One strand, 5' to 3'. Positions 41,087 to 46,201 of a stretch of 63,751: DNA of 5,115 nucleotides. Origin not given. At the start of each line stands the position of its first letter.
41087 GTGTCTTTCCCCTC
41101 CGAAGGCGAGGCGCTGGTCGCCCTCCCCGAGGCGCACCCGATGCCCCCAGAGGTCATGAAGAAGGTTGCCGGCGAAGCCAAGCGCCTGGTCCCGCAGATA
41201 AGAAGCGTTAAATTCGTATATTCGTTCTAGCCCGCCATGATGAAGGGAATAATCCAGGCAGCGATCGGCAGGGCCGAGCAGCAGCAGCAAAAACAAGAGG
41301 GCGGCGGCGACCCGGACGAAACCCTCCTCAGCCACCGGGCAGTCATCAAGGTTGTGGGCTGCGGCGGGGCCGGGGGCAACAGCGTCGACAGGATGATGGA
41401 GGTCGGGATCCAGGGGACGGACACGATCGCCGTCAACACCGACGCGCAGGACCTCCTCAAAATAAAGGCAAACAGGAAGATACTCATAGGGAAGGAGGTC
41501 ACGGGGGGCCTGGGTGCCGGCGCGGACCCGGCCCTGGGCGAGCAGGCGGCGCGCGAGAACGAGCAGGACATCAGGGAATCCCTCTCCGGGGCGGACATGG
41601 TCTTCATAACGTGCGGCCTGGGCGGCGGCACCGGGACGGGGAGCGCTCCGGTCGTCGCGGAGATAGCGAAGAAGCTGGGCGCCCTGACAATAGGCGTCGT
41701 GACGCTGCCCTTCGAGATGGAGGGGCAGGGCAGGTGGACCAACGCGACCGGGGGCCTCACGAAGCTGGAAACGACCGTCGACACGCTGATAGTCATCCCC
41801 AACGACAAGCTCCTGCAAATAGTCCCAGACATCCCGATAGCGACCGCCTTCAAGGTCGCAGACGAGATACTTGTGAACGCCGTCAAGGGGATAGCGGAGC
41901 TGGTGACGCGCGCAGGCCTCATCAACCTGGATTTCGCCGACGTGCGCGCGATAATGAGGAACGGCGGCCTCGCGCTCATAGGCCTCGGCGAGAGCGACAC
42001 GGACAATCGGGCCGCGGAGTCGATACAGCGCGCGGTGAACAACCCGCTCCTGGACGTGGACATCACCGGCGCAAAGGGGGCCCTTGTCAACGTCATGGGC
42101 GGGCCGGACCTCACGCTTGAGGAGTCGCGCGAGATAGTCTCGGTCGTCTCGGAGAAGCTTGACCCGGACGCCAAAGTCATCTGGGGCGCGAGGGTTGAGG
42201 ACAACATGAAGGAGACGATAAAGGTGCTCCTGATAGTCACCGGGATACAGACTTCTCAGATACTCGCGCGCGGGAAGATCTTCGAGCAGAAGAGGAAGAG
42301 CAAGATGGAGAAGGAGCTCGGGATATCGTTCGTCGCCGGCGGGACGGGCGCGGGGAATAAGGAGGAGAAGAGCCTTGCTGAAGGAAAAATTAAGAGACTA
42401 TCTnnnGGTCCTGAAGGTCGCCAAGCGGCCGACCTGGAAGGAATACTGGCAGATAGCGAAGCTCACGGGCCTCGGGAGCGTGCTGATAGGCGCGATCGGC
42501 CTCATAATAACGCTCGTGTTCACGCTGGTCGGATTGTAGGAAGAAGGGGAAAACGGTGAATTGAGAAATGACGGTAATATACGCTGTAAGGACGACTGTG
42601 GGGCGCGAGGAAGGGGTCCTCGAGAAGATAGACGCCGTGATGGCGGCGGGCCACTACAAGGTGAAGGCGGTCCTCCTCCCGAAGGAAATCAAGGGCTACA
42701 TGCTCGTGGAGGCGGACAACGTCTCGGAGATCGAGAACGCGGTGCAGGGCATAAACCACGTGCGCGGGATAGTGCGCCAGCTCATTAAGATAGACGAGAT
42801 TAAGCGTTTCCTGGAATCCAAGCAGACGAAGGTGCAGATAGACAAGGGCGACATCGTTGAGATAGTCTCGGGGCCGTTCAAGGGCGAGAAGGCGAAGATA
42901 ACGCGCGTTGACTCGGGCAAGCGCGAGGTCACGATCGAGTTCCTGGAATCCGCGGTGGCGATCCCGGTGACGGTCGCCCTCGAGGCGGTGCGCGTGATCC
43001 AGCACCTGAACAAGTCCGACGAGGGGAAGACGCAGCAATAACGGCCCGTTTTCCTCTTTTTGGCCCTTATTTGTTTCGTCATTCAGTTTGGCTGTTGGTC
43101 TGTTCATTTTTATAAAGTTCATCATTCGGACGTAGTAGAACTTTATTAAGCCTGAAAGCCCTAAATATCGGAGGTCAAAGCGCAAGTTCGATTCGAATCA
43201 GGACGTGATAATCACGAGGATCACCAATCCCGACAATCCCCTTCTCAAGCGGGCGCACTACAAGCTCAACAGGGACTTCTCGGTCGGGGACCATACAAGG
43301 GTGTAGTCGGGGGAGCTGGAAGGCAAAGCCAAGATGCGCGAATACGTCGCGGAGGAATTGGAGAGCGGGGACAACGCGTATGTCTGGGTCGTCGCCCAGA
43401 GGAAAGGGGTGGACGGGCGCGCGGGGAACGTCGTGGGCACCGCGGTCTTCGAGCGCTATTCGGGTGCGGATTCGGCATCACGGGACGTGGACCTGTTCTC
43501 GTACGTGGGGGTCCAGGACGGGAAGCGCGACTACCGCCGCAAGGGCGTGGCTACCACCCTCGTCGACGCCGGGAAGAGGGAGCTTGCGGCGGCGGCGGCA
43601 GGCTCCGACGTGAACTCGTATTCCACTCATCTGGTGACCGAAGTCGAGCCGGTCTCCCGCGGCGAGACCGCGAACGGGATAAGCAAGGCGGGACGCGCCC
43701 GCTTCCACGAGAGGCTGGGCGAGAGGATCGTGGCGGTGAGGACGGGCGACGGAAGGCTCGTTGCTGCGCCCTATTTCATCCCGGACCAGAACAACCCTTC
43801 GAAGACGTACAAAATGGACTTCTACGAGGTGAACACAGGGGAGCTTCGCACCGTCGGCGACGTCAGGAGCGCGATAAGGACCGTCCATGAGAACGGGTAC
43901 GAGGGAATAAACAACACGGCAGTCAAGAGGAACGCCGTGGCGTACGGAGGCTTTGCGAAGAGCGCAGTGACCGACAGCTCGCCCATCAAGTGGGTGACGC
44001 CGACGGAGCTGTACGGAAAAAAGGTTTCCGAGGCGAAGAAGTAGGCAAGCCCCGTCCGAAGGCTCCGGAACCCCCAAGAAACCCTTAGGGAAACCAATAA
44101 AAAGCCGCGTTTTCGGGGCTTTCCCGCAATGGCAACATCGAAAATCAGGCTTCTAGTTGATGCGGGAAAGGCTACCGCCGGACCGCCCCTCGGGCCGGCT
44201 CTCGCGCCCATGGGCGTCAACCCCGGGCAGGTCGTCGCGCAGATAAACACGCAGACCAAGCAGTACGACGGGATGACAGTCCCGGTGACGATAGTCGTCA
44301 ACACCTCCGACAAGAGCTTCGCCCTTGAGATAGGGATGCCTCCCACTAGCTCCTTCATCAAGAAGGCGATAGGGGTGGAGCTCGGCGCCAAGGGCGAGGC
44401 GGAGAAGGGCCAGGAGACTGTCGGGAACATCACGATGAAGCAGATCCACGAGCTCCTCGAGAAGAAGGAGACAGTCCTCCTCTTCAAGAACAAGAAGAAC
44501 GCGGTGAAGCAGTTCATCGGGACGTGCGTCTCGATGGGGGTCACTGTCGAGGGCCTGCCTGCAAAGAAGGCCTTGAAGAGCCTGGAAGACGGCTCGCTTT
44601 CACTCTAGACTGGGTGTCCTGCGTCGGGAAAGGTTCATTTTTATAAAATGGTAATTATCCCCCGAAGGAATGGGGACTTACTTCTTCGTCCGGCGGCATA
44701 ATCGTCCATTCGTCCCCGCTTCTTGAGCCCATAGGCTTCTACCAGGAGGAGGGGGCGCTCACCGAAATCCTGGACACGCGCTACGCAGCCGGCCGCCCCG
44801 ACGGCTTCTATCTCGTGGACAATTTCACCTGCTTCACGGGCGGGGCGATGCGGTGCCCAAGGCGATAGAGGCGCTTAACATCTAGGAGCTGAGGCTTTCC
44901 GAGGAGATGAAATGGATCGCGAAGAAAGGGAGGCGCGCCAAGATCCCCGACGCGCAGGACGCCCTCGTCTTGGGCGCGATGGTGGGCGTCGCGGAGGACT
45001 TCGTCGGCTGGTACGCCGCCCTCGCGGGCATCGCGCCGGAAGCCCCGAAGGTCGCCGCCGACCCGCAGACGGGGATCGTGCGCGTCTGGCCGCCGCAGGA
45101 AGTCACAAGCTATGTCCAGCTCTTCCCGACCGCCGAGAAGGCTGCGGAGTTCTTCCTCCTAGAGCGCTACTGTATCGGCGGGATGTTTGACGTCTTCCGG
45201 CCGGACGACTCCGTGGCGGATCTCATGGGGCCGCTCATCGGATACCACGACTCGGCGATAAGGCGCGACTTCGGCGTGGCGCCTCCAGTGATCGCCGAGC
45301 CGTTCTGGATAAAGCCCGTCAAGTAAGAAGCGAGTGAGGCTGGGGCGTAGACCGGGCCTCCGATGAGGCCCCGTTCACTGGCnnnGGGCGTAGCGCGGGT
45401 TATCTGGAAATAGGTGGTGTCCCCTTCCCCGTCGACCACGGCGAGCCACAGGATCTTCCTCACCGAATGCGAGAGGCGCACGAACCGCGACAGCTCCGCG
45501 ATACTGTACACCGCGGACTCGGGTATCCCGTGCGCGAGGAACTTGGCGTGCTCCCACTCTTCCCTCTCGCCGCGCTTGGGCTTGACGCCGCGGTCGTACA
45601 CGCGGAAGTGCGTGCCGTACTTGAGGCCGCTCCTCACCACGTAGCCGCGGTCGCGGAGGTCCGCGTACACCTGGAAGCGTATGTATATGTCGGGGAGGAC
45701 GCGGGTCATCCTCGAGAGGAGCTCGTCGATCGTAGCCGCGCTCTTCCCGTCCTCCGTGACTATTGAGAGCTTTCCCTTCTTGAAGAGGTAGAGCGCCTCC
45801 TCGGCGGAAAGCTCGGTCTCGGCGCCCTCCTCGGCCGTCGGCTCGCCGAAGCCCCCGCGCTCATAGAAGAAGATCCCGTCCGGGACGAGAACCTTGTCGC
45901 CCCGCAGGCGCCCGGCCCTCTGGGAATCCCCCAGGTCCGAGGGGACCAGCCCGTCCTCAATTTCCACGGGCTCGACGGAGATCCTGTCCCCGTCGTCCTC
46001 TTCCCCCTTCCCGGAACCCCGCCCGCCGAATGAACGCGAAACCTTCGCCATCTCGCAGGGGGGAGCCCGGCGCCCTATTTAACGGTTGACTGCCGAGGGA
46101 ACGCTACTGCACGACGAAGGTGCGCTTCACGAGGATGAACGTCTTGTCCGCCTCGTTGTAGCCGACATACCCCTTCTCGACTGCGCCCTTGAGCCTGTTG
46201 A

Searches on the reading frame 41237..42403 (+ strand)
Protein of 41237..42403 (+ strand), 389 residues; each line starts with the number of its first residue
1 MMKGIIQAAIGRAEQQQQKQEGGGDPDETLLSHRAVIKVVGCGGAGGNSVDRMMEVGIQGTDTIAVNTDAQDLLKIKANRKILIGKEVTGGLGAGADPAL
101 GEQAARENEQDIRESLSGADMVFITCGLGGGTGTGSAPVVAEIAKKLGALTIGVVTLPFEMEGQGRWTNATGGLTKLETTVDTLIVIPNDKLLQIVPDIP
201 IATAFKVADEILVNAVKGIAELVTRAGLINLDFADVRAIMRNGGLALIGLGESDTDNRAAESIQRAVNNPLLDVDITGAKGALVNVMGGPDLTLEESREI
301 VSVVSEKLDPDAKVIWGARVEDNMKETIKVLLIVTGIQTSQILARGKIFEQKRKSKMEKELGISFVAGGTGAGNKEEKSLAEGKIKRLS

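Call 25: search_protein_families(library=pfam, proteins=[window:41237-42403:+], max_evalue=0.001)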
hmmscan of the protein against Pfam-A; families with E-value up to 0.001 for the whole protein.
window:41237-42403:+ (389 aa): 2 families
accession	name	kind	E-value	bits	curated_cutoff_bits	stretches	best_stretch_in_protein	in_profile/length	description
PF00091.31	Tubulin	-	1.5e-48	166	33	1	37-196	2-189/190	Tubulin/FtsZ family, GTPase domain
PF12327.13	FtsZ_C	-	2.2e-34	118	27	1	244-338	1-95/95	FtsZ family, C-terminal domain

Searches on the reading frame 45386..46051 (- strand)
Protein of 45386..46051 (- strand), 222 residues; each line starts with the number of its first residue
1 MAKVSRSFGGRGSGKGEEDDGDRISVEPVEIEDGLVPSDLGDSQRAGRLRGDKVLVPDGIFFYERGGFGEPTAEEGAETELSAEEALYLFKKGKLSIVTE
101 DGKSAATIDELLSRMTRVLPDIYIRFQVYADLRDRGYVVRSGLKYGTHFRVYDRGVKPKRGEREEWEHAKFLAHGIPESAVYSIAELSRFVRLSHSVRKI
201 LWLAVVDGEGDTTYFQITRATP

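Call 25: search_protein_families(library=pfam, proteins=[window:45386-46051:-], max_evalue=0.001)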
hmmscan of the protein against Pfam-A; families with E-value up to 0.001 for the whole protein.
window:45386-46051:- (222 aa): 2 families
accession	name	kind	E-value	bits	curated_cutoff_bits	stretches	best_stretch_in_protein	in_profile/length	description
PF01974.23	tRNA_int_endo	-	4.3e-26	91.3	27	1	124-214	3-85/85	tRNA intron endonuclease, catalytic C-terminal domain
PF02778.19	tRNA_int_endo_N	-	8.1e-12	44.9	21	1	47-111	3-66/67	tRNA intron endonuclease, N-terminal domain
